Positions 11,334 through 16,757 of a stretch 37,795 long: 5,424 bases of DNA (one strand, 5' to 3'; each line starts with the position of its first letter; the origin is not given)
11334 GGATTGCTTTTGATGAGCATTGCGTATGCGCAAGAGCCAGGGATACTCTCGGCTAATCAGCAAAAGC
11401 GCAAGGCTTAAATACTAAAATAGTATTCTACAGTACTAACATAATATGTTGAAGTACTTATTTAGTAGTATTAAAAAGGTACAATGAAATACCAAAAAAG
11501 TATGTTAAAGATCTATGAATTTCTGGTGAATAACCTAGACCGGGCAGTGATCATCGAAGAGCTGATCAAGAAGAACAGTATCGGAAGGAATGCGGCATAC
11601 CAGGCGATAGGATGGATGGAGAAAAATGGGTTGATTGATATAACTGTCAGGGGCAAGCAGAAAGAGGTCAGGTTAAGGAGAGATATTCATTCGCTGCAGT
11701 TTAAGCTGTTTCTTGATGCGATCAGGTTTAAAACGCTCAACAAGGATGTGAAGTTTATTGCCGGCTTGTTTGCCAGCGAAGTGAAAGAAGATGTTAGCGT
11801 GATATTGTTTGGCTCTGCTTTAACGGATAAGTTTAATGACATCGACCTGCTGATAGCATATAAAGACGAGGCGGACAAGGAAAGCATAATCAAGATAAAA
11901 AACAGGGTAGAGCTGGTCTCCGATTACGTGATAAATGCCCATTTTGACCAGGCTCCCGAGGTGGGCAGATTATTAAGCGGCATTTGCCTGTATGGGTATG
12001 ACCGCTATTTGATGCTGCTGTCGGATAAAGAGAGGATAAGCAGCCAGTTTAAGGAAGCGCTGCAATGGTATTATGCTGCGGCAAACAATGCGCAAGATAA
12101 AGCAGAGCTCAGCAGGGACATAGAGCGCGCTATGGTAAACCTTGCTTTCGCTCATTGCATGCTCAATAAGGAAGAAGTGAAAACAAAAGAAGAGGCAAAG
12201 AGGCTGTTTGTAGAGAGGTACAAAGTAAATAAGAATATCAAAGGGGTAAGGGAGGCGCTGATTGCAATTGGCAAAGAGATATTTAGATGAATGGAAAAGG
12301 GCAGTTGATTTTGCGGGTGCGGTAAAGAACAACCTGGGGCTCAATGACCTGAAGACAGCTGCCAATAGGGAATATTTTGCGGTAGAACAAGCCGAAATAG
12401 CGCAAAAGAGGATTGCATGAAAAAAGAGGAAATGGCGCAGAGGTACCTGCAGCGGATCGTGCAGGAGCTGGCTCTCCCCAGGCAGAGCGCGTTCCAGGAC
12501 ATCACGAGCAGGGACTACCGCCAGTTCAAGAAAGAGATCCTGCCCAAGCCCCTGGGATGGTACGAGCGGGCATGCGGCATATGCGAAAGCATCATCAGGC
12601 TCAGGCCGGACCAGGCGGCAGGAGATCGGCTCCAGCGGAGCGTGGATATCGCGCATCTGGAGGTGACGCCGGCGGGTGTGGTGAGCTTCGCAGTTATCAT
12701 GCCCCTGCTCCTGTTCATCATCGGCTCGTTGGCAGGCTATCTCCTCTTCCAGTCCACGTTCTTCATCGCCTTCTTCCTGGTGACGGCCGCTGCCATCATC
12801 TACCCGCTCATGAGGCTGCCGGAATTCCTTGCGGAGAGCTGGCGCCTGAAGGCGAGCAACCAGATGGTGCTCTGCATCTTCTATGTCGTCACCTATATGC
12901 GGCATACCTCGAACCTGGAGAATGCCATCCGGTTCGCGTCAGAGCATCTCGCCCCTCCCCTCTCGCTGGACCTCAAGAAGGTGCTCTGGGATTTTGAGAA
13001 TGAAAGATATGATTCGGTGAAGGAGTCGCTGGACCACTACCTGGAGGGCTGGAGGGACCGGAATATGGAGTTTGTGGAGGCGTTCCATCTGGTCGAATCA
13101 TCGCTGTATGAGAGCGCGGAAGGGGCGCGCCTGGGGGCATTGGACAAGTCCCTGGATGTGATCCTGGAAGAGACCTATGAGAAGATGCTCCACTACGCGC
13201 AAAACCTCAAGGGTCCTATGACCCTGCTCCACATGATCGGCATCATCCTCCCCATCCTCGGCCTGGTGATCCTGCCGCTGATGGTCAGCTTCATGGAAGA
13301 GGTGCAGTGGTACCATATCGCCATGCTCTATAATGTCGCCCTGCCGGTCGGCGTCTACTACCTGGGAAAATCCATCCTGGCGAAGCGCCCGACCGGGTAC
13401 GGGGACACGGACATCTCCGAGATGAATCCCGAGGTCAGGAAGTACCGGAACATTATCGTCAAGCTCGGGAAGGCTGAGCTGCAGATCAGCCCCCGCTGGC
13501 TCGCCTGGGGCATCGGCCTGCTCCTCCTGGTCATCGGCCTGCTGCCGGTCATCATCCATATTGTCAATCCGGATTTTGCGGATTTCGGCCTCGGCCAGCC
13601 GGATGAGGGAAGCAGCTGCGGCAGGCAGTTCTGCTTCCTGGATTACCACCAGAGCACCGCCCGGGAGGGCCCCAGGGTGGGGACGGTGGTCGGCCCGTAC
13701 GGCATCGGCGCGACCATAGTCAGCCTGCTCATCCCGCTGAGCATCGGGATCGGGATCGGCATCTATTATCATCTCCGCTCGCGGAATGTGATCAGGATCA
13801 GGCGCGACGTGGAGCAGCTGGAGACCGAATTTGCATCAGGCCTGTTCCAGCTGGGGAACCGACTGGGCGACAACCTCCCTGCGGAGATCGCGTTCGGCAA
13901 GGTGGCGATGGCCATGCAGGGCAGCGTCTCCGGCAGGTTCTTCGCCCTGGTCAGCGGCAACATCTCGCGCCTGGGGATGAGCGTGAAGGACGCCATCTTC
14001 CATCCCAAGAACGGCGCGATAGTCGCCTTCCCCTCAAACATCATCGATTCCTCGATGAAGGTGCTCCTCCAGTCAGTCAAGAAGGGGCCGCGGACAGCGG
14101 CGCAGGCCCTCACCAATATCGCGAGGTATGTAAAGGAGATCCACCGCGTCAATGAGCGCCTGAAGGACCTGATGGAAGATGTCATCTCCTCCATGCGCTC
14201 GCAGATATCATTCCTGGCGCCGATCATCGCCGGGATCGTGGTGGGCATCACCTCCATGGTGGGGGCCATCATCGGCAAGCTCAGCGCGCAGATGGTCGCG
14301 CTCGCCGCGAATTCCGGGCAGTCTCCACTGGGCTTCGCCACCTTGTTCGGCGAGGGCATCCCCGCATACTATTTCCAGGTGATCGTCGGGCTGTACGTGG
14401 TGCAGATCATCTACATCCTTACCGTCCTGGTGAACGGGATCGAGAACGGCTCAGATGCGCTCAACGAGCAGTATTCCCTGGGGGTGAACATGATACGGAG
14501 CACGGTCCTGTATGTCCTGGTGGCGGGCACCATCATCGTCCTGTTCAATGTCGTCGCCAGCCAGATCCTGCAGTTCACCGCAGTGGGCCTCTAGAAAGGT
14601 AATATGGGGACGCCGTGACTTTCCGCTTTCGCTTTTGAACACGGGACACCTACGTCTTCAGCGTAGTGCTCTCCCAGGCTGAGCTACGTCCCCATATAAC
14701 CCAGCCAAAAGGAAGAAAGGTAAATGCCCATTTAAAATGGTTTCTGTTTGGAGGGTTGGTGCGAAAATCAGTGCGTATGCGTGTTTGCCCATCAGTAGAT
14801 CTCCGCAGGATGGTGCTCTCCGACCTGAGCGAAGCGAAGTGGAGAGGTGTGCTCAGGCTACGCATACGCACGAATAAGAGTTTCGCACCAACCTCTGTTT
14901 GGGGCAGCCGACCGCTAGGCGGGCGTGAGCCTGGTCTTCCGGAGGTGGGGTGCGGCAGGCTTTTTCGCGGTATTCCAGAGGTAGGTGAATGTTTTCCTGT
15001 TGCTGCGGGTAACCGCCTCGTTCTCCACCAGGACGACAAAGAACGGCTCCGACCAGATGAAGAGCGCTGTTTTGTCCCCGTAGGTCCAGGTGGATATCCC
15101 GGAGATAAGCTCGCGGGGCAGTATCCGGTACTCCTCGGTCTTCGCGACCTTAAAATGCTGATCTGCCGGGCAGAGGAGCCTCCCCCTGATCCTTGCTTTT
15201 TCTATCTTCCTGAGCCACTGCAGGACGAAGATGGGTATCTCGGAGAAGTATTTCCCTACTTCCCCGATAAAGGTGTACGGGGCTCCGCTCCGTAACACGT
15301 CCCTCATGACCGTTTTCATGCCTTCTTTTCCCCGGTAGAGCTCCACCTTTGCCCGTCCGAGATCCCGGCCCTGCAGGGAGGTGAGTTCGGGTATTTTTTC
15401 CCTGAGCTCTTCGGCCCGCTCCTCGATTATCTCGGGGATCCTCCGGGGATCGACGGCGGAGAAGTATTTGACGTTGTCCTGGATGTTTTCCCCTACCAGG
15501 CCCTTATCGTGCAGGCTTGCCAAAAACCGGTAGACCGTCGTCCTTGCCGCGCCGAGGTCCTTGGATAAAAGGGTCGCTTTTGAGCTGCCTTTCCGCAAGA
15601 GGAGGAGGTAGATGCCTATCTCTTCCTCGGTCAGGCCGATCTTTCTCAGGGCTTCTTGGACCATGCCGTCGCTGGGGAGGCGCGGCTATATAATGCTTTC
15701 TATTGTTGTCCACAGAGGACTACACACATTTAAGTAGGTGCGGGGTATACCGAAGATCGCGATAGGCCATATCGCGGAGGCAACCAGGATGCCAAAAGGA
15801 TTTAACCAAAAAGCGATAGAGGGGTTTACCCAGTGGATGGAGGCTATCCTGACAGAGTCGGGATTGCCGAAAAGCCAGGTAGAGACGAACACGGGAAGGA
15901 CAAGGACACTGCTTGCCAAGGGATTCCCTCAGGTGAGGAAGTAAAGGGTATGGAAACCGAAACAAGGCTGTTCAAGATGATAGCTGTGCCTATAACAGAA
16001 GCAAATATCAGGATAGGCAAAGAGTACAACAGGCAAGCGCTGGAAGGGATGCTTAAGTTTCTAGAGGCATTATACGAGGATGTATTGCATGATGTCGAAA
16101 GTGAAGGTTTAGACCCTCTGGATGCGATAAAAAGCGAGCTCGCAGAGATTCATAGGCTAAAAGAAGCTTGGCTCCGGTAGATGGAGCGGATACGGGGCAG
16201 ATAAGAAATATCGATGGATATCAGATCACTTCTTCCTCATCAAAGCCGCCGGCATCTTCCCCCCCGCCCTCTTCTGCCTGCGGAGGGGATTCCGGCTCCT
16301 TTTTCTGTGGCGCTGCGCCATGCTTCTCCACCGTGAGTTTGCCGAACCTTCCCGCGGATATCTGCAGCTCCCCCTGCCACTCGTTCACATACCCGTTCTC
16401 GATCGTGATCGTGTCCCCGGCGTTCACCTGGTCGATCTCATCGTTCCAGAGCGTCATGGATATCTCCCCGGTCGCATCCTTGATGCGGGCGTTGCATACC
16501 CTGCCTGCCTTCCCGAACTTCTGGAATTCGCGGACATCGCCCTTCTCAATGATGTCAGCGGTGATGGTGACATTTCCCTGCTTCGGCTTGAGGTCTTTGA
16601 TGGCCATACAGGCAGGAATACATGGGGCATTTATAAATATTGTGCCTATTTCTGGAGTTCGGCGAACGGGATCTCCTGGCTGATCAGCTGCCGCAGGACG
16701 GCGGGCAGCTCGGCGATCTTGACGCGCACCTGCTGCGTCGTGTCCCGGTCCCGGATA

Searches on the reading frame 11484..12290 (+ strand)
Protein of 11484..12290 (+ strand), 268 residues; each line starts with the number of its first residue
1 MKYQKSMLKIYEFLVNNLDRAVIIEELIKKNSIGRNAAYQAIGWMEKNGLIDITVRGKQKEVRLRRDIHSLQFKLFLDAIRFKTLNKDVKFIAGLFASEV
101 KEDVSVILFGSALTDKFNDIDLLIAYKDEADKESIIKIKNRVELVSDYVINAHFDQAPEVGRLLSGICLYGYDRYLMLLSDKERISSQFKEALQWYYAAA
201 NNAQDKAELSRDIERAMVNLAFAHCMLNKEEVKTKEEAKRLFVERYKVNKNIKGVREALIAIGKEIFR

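Call 11: search_protein_families(library=pfam, proteins=[window:11484-12290:+], max_evalue=0.01)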
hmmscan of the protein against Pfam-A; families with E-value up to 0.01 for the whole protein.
window:11484-12290:+ (268 aa): 2 families
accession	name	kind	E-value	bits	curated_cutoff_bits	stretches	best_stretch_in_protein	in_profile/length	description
PF18765.7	Polbeta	-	0.00025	21.6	26.9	1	104-145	14-58/93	Polymerase beta, Nucleotidyltransferase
PF01909.29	NTP_transf_2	-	0.0003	21.6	21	1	98-146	10-63/93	Nucleotidyltransferase domain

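Call 15: search_protein_families(library=ncbifam, proteins=[window:11484-12290:+], max_evalue=0.01)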
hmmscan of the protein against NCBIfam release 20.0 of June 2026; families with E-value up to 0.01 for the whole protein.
window:11484-12290:+ (268 aa): 1 family
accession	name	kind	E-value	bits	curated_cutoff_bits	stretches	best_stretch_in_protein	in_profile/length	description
TIGR02069.1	cyanophycinase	equivalog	0.0098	15.4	126.6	0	127-168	139-180/250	cyanophycinase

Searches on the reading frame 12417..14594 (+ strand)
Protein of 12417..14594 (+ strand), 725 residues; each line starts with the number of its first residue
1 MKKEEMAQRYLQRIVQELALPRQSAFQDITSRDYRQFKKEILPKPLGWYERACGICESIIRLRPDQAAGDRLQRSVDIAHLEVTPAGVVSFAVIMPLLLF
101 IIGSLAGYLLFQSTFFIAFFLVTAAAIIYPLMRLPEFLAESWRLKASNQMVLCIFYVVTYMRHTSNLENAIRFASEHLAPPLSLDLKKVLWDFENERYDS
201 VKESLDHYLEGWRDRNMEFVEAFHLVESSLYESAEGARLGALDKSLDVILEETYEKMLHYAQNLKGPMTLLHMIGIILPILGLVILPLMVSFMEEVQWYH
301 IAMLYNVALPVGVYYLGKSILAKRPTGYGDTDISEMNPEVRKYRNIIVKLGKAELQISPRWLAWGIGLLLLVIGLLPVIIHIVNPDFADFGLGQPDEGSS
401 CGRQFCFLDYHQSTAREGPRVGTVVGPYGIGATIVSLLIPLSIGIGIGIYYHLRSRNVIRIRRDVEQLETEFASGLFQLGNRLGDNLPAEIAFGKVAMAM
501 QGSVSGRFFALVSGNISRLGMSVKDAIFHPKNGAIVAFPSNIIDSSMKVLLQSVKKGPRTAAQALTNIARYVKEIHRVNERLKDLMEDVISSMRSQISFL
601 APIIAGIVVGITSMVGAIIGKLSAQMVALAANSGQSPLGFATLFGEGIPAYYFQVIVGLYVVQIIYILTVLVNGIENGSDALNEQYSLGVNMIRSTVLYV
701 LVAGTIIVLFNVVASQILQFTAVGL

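Call 11: search_protein_families(library=pfam, proteins=[window:12417-14594:+], max_evalue=0.01)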
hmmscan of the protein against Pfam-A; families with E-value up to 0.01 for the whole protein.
window:12417-14594:+ (725 aa): 0 families

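Call 15: search_protein_families(library=ncbifam, proteins=[window:12417-14594:+], max_evalue=0.01)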
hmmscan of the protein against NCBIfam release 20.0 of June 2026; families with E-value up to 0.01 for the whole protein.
window:12417-14594:+ (725 aa): 0 families

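Call 17: search_solved_structures(query=window:12417-14594:+, max_evalue=1)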
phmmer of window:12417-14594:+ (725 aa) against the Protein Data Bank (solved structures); distinct sequences matched with E-value up to 1: 1.
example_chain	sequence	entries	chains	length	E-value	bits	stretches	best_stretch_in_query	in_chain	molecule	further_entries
2r6h_A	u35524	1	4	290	0.96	11.3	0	408-490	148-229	NADH:ubiquinone oxidoreductase, Na translocating, F subunit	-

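Call 33: find_homologous_proteins(query=window:12417-14594:+, max_evalue=0.001)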
Query window:12417-14594:+ (725 aa): 3222 proteins with E <= 0.001 among 8000 candidates; the best 120 are listed.
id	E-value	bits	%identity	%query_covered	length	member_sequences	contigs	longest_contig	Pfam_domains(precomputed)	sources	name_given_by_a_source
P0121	0.0e+0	1604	100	100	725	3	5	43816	-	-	-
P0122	0.0e+0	1385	83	100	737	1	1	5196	-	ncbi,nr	ncbi:hypothetical protein HY491_00655 [Candidatus Woesearchaeota archaeon]|nr:hypothetical protein [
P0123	0.0e+0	1054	65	99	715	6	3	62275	-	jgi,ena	-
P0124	0.0e+0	1033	63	96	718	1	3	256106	-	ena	-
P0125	0.0e+0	1032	63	96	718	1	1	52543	-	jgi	-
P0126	0.0e+0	1025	62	99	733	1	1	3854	-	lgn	-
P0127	0.0e+0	1023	65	95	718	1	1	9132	-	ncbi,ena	-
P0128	1.9e-297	1007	61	99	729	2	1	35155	-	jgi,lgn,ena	-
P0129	1.2e-296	1004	61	100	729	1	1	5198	-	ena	-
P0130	2.2e-296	1003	62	99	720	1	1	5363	-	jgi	jgi:hypothetical protein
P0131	2.6e-296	1003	60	99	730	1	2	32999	-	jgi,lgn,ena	jgi:hypothetical protein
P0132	8.3e-296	1001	61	99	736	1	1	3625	-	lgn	-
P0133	4.8e-295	999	62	99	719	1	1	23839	-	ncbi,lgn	-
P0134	6.2e-295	999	62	99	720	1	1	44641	-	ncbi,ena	-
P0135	9.4e-295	998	62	99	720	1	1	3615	-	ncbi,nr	ncbi:MAG: hypothetical protein IIB81_02435 [Nanoarchaeota archaeon]|nr:hypothetical protein [Nanoarc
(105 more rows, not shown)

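Call 36: search_protein_families(library=pfam, alignment_id=A2, max_evalue=10)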
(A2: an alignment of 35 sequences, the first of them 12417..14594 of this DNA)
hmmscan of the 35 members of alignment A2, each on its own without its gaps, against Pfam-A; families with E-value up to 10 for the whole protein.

A. member 1, window:12417-14594:+ (725 aa): 2 families
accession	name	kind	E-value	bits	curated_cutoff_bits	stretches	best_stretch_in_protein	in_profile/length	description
PF03885.18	DUF327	-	1.1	9.6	25.8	1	567-609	96-140/143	Protein of unknown function (DUF327)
PF00482.28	T2SSF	-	9.9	6.6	25.2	1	166-287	14-125/125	Type II secretion system (T2SS), protein F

B. families by the number of members that match (of 35 scanned): 19 families
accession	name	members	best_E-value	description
PF20990.2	DUF2207_C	22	0.00086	Predicted membrane protein (DUF2207) C-terminal domain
PF04513.17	Baculo_PEP_C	18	0.015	Baculovirus polyhedron envelope protein, PEP, C terminus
PF09769.14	ApoO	10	0.00055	Apolipoprotein O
PF00482.28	T2SSF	9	0.011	Type II secretion system (T2SS), protein F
PF04246.17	RseC_MucC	6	0.02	Positive regulator of sigma(E), RseC/MucC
PF05130.17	FlgN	4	0.12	FlgN protein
PF12420.13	DUF3671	3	0.00045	Fam-L, Fam-M like protein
PF03885.18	DUF327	2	0.37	Protein of unknown function (DUF327)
PF11021.13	DUF2613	2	0.74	Protein of unknown function (DUF2613)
PF01988.24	VIT1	1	0.0068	VIT family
PF10136.14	SpecificRecomb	1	0.066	Site-specific recombinase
PF05508.16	Ran-binding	1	0.071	RanGTP-binding protein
PF13181.12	TPR_8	1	0.12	Tetratricopeptide repeat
PF15930.10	YdiH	1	0.3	Domain of unknown function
PF22050.1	Toddler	1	0.35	Apelin receptor early endogenous ligand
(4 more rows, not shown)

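Call 46: predict_structure(alignment_id=A2)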
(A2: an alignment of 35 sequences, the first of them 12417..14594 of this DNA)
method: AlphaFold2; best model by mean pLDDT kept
length: 725 residues; sequences in the alignment: 35
mean_pLDDT: 76.6   pTM: 0.71
mean pLDDT of the five models: 76.6, 75.2, 73.2, 70.8, 65.7
residues with pLDDT >= 90: 27; 70-90: 542; 50-70: 124; < 50: 32
segments of 3 or more residues with pLDDT < 50: 18-30, 332-334, 635-644
pLDDT, mean of each block of 10 residues (from residue 1): 73 62 39 67 75 86 83 82 85 90 86 83 86 83 78 84 82 82 84 80 86 81 88 82 86 78 77 73 68 68 80 79 59 54 64 70 87 87 76 70 77 57 70 88 88 80 75 82 79 84 82 83 81 72 76 74 76 74 72 79 80 72 63 49 59 84 86 73 83 90 87 72 50
secondary structure, 60 per line:
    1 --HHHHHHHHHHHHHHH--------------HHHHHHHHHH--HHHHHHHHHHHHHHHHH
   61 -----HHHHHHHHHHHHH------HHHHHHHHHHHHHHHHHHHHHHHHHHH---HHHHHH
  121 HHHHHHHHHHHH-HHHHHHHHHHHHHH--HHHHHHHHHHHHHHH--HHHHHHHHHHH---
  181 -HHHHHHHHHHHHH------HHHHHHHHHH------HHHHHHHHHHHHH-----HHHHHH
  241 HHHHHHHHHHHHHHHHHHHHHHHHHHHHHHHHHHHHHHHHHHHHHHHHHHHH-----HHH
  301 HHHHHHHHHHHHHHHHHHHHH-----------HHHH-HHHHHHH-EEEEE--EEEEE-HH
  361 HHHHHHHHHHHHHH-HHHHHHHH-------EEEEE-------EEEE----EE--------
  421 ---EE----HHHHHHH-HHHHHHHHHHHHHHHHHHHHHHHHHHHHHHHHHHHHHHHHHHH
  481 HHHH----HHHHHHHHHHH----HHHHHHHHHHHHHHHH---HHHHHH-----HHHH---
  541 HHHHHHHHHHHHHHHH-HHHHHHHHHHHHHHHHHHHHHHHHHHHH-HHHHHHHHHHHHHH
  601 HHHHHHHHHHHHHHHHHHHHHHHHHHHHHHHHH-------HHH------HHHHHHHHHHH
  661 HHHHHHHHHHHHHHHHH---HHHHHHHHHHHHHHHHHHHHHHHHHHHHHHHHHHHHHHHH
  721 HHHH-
elements in order (helices of 4 or more, strands of 3 or more residues): H3-17 H32-41 H44-60 H66-78 H85-111 H115-132 H134-147 H150-164 H167-177 H182-194 H201-210 H217-229 H235-292 H298-321 H333-336 H338-344 E346-350 E353-357 H359-374 H376-383 E391-395 E403-406 H430-436 H438-484 H489-499 H504-519 H523-528 H534-537 H541-556 H558-585 H587-633 H650-677 H681-724

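Call 51: fold_search(model_id=the predicted structure, library=pdb)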
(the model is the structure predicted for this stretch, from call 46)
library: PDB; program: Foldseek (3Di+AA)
matches with E <= 10: 379; with E <= 0.001: 0
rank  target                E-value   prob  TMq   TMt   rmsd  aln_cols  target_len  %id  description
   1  4atv_B                3.5e-02  0.28  0.09  0.14  27.3       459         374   13  STRUCTURE OF A TRIPLE MUTANT OF THE NHAA DIMER, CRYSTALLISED AT LOW PH (released 2013-07-10)
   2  4au5_A                4.5e-02  0.20  0.08  0.12  27.3       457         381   12  Structure of the NhaA dimer, crystallised at low pH (released 2013-07-10)
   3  4au5_B                4.9e-02  0.21  0.08  0.13  27.6       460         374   12  Structure of the NhaA dimer, crystallised at low pH (released 2013-07-10)
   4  4atv_A                8.9e-02  0.18  0.08  0.12  27.8       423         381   13  STRUCTURE OF A TRIPLE MUTANT OF THE NHAA DIMER, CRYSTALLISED AT LOW PH (released 2013-07-10)
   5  7a0y_B                1.1e-01  0.25  0.09  0.14  29.1       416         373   13  Structure of dimeric sodium proton antiporter NhaA K300R variant, at pH 8.2, crystallized with chimeric Fab antibodies (released 2022-02-23)
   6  6afw_A                1.1e-01  0.12  0.11  0.11  33.3       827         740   11  Proton pyrophosphatase-T228D mutant (released 2019-04-10)
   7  3jc8_Ca               1.4e-01  0.75  0.15  0.27  24.6       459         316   12  Architectural model of the type IVa pilus machine in a piliated state (released 2016-03-16)
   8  6afx_A                1.6e-01  0.11  0.11  0.11  32.5       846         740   10  Proton pyrophosphatase - E225A (released 2019-04-10)
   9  3p03_C                1.6e-01  0.08  0.08  0.10  34.7       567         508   12  Crystal structure of BetP-G153D with choline bound (released 2011-03-30)
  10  8zxk_C                1.9e-01  0.08  0.08  0.10  30.0       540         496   13  Cryo-EM structure of trimethylamine transporter TmaT binding with TMA (released 2024-11-06)
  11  9jxm                  2.1e-01  0.09  0.09  0.10  32.7       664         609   12  Cryo-EM structure of one subunit of the human XPR1 homodimer with both the intracellular and extracellular gates in an o (released 2025-08-27)
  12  7s24                  2.1e-01  0.14  0.09  0.14  27.8       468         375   12  Crystal structure of the Na+/H+ antiporter NhaA at pH 6.5 (released 2022-08-10)
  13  6xr1                  2.2e-01  0.11  0.09  0.11  34.2       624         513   12  Computationally designed right-handed alpha/alpha single-chain toroid with 9 repeats (released 2021-07-14)
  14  8b21_A                2.4e-01  0.10  0.11  0.11  32.4       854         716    9  Time-resolved structure of K+-dependent Na+-PPase from Thermotoga maritima 0-60-seconds post reaction initiation with  (released 2024-01-17)
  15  7a0y_A                2.6e-01  0.15  0.10  0.16  27.6       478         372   10  Structure of dimeric sodium proton antiporter NhaA K300R variant, at pH 8.2, crystallized with chimeric Fab antibodies (released 2022-02-23)
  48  5nbg_A                9.8e-01  0.99  0.13  0.71   3.1       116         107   20  Structure of the cytoplasmic domain I of OutF in the D. dadantii type II secretion system (released 2018-03-21)
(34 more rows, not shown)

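Call 52: search_solved_structures(query=A2, max_evalue=10, show_alignments=3)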
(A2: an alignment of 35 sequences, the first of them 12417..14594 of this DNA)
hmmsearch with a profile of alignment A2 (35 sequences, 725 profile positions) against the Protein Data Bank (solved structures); distinct sequences matched with E-value up to 10: 1.
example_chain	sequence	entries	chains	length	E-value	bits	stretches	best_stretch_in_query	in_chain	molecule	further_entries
8a3w_Q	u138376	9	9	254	2.8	9.4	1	42-88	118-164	Putative 60S ribosomal protein L19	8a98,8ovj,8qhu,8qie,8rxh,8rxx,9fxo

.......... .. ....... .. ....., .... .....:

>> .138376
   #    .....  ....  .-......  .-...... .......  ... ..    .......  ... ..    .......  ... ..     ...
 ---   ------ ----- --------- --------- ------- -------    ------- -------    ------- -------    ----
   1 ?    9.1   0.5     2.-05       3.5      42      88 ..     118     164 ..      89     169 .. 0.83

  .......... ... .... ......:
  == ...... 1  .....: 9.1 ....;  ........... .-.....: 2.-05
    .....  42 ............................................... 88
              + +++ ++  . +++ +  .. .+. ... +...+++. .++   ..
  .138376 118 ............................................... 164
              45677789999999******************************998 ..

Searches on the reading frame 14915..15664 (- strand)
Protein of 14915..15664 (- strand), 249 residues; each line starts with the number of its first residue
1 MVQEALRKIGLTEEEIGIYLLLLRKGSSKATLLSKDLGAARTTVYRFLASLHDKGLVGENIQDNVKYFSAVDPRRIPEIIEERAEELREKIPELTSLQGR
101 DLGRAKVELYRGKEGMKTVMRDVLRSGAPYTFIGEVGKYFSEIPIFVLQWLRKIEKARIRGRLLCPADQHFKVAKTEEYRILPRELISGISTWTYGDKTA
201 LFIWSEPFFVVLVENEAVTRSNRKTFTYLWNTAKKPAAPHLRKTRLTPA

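Call 13: search_protein_families(library=pfam, proteins=[window:14915-15664:-], max_evalue=0.001)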
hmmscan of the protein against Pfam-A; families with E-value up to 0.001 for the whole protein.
window:14915-15664:- (249 aa): 3 families
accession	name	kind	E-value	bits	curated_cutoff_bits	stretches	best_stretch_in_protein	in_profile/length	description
PF01978.25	TrmB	-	2.6e-15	56.4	25.6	1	6-73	1-67/68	Sugar-specific transcriptional regulator TrmB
PF25213.1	HVO_A0261_N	-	8.4e-05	22.8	35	1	21-59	18-56/86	HVO_A0261 N-terminal domain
PF09339.16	HTH_IclR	-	0.00091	19.4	22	0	30-57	21-48/52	IclR helix-turn-helix domain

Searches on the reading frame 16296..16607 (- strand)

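Call 76: search_protein_families(library=pfam, proteins=[window:16296-16607:-], max_evalue=0.001)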
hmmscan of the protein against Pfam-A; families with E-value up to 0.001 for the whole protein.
window:16296-16607:- (104 aa): 2 families
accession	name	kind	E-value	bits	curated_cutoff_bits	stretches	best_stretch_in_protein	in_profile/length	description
PF21473.3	Ssb-like_OB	-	5.8e-09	36.5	24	1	6-92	1-96/97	Single-stranded DNA binding protein Ssb-like, OB fold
PF01336.31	tRNA_anti-codon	-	8.4e-08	32.5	27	1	23-87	5-71/75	OB-fold nucleic acid binding domain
